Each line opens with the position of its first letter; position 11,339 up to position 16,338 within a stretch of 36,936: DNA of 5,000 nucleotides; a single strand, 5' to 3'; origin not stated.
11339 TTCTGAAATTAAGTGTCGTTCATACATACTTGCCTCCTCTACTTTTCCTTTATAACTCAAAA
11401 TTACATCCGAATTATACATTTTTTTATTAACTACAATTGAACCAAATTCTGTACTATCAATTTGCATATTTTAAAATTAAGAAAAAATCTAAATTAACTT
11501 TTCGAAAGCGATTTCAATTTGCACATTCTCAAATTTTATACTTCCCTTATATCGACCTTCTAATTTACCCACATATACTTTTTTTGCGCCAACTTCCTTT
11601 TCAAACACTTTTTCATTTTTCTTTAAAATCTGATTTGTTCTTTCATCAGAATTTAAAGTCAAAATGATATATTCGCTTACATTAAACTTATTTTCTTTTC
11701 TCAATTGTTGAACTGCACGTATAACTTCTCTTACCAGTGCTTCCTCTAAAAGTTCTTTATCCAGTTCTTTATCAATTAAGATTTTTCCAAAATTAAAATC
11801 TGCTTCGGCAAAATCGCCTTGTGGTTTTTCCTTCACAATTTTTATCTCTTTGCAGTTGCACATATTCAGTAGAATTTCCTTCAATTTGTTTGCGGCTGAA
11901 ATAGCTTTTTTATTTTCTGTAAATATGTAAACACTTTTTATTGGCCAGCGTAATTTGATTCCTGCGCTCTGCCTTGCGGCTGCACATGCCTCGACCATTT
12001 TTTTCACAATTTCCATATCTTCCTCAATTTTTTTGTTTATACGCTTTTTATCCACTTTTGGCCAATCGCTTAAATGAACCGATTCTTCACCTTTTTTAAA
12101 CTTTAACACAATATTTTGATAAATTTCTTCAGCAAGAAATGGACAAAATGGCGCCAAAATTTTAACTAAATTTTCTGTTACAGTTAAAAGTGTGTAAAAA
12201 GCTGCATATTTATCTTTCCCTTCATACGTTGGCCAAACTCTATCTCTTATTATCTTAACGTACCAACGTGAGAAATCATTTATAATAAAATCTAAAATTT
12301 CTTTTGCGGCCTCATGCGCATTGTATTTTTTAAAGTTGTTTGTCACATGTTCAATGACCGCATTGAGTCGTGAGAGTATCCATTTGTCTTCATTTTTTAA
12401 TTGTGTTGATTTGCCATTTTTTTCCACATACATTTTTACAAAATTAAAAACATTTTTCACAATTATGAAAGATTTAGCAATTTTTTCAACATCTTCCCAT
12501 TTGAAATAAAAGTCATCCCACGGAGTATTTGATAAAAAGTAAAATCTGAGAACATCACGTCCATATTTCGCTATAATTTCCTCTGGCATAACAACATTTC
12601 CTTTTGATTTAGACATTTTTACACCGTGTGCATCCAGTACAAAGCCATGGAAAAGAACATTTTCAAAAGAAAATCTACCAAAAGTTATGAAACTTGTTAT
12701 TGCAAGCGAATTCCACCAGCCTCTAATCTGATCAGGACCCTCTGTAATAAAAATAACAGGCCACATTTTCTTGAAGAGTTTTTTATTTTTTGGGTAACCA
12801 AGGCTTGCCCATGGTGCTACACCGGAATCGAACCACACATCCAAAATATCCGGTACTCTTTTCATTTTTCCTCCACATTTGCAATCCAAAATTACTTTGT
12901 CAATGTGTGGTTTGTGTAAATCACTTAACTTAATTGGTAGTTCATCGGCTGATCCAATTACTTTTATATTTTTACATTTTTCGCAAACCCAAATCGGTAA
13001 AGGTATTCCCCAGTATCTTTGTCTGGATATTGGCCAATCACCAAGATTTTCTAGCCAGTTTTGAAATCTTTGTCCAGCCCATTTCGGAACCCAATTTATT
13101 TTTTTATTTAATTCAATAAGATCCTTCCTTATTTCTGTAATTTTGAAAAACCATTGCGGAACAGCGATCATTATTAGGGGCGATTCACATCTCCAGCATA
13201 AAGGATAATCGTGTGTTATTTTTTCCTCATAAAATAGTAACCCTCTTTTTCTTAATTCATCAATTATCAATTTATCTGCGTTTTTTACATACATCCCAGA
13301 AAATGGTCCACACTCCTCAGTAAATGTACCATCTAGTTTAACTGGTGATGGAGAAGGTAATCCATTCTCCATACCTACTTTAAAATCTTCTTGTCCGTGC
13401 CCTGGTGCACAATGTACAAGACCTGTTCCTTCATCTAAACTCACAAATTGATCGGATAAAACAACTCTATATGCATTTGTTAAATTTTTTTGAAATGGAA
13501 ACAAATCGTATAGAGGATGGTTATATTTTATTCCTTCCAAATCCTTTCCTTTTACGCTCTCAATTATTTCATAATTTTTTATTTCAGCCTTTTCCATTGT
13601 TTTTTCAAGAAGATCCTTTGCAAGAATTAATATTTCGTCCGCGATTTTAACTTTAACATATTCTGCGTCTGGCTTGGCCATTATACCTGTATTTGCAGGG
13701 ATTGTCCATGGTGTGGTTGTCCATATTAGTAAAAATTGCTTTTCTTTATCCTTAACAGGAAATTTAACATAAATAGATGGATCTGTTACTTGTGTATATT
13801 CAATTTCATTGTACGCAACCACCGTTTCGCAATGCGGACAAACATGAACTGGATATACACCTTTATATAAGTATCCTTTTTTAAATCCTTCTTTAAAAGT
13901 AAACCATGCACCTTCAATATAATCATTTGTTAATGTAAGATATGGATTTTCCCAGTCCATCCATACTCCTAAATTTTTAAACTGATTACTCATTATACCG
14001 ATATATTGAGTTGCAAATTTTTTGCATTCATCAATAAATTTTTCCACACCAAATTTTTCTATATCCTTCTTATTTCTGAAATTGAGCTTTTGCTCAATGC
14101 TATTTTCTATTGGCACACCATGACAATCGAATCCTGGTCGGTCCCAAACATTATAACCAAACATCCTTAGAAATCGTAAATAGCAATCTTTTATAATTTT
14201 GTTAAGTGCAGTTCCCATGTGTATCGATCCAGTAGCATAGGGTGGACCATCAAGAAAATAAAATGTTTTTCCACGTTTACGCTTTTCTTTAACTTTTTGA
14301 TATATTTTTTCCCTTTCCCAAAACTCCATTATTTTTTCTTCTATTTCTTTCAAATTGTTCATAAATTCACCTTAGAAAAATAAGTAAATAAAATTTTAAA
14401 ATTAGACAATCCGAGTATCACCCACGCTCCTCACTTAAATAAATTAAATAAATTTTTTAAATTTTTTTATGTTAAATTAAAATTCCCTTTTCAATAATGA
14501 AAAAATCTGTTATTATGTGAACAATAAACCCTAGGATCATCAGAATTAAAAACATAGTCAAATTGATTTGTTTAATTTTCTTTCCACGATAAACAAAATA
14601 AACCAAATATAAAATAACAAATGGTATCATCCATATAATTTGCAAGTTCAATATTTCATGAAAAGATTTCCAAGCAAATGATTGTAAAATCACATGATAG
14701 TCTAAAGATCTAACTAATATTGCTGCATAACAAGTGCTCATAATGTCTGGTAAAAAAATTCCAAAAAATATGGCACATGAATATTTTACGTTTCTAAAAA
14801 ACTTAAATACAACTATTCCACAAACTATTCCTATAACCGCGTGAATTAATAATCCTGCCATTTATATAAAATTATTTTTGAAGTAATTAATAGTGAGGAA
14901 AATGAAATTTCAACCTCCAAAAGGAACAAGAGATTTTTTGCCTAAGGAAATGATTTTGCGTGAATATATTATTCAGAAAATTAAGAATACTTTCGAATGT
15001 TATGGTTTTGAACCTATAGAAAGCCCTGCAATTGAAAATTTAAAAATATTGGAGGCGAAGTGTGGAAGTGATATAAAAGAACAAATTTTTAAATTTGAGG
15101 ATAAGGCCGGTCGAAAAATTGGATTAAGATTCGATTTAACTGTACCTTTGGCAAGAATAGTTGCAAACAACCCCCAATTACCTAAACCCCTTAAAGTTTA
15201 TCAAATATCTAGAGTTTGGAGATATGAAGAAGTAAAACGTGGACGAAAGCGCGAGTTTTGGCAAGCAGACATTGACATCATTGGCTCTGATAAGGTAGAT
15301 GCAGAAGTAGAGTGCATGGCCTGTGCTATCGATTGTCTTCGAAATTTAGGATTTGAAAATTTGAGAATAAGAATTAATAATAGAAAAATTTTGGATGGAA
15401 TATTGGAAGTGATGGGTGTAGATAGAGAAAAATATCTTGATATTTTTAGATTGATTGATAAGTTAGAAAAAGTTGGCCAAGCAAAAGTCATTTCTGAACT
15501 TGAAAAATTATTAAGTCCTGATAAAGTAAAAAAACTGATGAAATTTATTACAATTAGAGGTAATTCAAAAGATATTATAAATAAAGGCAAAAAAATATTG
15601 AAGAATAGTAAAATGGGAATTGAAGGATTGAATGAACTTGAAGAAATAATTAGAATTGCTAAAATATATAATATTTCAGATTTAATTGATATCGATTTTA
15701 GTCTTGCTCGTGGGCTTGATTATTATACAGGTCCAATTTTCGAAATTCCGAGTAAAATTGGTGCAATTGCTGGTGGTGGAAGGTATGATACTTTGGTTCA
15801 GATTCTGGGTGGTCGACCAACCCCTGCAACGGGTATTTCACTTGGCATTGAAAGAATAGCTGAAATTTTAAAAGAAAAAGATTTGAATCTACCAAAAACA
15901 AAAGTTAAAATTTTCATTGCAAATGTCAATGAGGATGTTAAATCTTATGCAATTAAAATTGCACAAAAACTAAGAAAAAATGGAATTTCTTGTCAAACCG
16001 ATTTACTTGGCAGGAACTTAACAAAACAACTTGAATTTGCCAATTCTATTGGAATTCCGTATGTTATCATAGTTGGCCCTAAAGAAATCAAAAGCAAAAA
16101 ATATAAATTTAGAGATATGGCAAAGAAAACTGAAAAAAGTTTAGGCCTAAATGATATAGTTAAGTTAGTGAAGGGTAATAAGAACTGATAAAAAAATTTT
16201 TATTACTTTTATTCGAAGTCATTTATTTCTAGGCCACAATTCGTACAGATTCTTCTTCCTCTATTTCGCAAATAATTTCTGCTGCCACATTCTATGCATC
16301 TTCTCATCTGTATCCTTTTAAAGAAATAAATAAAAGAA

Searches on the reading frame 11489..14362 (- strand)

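Call 40: search_protein_families(library=pfam, proteins=[window:11489-14362:-], max_evalue=0.00001)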
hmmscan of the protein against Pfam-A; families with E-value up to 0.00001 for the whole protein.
window:11489-14362:- (957 aa): 6 families
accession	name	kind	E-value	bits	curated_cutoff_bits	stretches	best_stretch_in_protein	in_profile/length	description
PF00133.28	tRNA-synt_1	-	3.2e-127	425.2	22.7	1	11-614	2-407/414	tRNA synthetases class I (I, L, M and V)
PF08264.19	Anticodon_1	-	3e-40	138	25.1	1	659-811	1-146/148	Anticodon-binding domain of tRNA ligase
PF09334.17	tRNA-synt_1g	-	2.1e-23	83.1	20.1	2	509-643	247-388/391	tRNA synthetases class I (M)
PF19302.4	DUF5915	-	8.9e-15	55.2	27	1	860-954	101-193/195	Domain of unknown function (DUF5915)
PF01921.24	tRNA-synt_1f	-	1.4e-07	31.2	27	1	573-647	273-341/360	tRNA synthetases class I (K)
PF01406.26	tRNA-synt_1e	-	2.8e-07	30.6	27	0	565-624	236-295/301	tRNA synthetases class I (C) catalytic domain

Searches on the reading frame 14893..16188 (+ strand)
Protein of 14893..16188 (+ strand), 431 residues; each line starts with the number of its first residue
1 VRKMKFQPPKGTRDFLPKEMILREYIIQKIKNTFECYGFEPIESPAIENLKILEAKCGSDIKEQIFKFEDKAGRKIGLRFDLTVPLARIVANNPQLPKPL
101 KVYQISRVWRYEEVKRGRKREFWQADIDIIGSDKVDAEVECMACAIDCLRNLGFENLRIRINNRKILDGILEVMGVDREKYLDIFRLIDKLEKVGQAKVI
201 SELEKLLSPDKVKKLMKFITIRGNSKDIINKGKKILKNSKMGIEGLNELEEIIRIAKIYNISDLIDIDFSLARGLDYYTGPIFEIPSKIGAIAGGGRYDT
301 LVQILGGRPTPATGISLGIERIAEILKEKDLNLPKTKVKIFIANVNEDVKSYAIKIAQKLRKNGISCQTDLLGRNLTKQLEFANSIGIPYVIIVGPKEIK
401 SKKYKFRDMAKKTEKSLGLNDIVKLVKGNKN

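Call 40: search_protein_families(library=pfam, proteins=[window:14893-16188:+], max_evalue=0.00001)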
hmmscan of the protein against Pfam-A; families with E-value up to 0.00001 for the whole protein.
window:14893-16188:+ (431 aa): 4 families
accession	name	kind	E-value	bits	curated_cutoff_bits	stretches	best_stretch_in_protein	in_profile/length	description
PF13393.11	tRNA-synt_His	-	2.6e-55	188.3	25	1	11-322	1-308/308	Histidyl-tRNA synthetase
PF03129.25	HGTP_anticodon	-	1.9e-17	63.6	21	1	339-427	1-92/94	Anticodon binding domain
PF00587.30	tRNA-synt_2b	-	9.8e-08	32.7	29.3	1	66-205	1-139/179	tRNA synthetase class II core domain (G, H, P, S and T)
PF00152.25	tRNA-synt_2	-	1.7e-07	31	25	0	101-129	93-121/308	tRNA synthetases class II (D, K and N)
